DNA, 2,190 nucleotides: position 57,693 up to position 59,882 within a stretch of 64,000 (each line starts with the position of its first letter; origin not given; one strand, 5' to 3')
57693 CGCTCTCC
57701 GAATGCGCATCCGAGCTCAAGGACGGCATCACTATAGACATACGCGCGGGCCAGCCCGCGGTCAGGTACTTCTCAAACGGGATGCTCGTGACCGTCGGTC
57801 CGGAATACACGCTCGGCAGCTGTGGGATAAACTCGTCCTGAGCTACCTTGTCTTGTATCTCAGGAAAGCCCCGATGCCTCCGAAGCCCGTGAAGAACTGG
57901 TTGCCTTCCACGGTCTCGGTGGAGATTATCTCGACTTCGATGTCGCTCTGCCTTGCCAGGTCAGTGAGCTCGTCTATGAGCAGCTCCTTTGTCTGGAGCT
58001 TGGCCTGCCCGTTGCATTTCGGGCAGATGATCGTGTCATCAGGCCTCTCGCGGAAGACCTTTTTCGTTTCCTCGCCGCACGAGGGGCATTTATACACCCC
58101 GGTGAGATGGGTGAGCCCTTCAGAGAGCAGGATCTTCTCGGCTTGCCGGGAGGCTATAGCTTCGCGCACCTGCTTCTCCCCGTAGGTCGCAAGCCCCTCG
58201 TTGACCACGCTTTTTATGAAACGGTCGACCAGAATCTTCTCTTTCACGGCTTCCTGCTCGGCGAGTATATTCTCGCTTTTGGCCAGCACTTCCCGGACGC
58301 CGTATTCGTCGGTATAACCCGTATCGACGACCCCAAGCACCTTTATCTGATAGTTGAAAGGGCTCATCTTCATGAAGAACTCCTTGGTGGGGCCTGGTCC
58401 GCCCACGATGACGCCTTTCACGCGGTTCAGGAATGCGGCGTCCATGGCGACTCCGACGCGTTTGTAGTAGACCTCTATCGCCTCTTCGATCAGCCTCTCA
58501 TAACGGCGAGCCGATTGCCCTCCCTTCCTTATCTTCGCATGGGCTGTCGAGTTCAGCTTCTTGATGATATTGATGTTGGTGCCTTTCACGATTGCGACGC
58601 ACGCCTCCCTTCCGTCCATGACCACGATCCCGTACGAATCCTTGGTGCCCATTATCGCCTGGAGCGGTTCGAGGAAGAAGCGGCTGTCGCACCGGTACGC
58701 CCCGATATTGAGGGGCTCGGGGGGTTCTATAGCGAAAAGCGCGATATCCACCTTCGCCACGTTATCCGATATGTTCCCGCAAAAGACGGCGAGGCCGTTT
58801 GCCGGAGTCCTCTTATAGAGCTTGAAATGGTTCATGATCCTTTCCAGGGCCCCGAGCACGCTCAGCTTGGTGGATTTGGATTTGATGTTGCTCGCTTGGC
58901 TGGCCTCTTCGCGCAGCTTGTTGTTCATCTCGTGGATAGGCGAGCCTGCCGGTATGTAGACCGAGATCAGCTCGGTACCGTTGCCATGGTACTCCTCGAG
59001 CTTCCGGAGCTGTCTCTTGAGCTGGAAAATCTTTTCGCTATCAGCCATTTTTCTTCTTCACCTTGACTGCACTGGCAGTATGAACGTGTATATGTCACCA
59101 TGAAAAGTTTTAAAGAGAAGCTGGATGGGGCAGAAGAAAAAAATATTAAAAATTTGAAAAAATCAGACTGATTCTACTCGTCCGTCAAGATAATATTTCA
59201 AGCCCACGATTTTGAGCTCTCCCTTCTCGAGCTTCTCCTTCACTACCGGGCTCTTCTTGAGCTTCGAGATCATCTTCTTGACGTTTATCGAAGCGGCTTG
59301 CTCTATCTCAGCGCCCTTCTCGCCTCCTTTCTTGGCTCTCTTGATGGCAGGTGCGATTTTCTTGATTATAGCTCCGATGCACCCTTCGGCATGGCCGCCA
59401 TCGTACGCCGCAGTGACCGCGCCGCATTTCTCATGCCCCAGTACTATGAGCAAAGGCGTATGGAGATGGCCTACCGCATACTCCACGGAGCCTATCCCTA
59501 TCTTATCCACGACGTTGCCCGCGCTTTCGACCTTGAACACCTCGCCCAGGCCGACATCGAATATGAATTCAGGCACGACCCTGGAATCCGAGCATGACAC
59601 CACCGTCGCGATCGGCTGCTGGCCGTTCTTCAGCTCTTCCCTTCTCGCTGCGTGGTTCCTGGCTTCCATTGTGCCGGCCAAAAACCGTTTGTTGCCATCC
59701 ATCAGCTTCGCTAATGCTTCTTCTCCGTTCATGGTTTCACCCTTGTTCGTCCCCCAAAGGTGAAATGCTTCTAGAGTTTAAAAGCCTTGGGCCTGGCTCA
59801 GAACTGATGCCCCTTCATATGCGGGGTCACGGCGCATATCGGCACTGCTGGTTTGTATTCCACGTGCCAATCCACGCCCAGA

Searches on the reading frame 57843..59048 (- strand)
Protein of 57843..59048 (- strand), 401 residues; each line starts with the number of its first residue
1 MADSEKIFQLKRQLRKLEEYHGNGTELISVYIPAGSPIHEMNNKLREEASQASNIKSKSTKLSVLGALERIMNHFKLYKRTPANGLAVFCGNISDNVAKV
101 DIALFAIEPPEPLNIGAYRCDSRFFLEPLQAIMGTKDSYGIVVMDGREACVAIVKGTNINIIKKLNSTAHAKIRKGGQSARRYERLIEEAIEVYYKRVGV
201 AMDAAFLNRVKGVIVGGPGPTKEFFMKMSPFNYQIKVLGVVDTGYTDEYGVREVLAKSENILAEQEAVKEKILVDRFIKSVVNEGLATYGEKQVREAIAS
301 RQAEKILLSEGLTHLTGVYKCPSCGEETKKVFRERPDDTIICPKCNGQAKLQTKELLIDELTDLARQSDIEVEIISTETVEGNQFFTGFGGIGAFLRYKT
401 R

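Call 22: search_protein_families(library=pfam, proteins=[window:57843-59048:-], max_evalue=0.001)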
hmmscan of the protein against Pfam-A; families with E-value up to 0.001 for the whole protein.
window:57843-59048:- (401 aa): 7 families
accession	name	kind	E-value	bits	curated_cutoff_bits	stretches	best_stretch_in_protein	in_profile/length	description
PF03464.20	eRF1_2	-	2.2e-30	106.1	27.1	1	139-263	2-132/133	eRF1 domain 2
PF03465.20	eRF1_3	-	4.4e-22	79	25.8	1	268-399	2-105/106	eRF1 domain 3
PF03463.20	eRF1_1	-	1.3e-16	61.2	23.8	1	13-131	3-121/123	eRF1 domain 1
PF18854.6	baeRF_family10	-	3.6e-09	37.5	27.1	1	126-258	3-138/143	Bacterial archaeo-eukaryotic release factor family 10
PF18859.6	acVLRF1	-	2.9e-06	28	27.1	1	150-217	14-81/130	Actinobacteria/chloroflexi VLRF1 release factor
PF24458.1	DUF7573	-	6.9e-05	23.1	30.2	1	317-345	10-36/39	Domain of unknown function (DUF7573)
PF09723.15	Zn_ribbon_8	-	0.00012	22.5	34.4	1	319-348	6-36/41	Zinc ribbon domain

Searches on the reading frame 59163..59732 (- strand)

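Call 22: search_protein_families(library=pfam, proteins=[window:59163-59732:-], max_evalue=0.001)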
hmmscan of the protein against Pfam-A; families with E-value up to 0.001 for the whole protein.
window:59163-59732:- (189 aa): 1 family
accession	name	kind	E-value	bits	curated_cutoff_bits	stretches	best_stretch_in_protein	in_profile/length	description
PF00484.24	Pro_CA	-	4.6e-39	134.6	25.7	1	42-182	1-151/156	Carbonic anhydrase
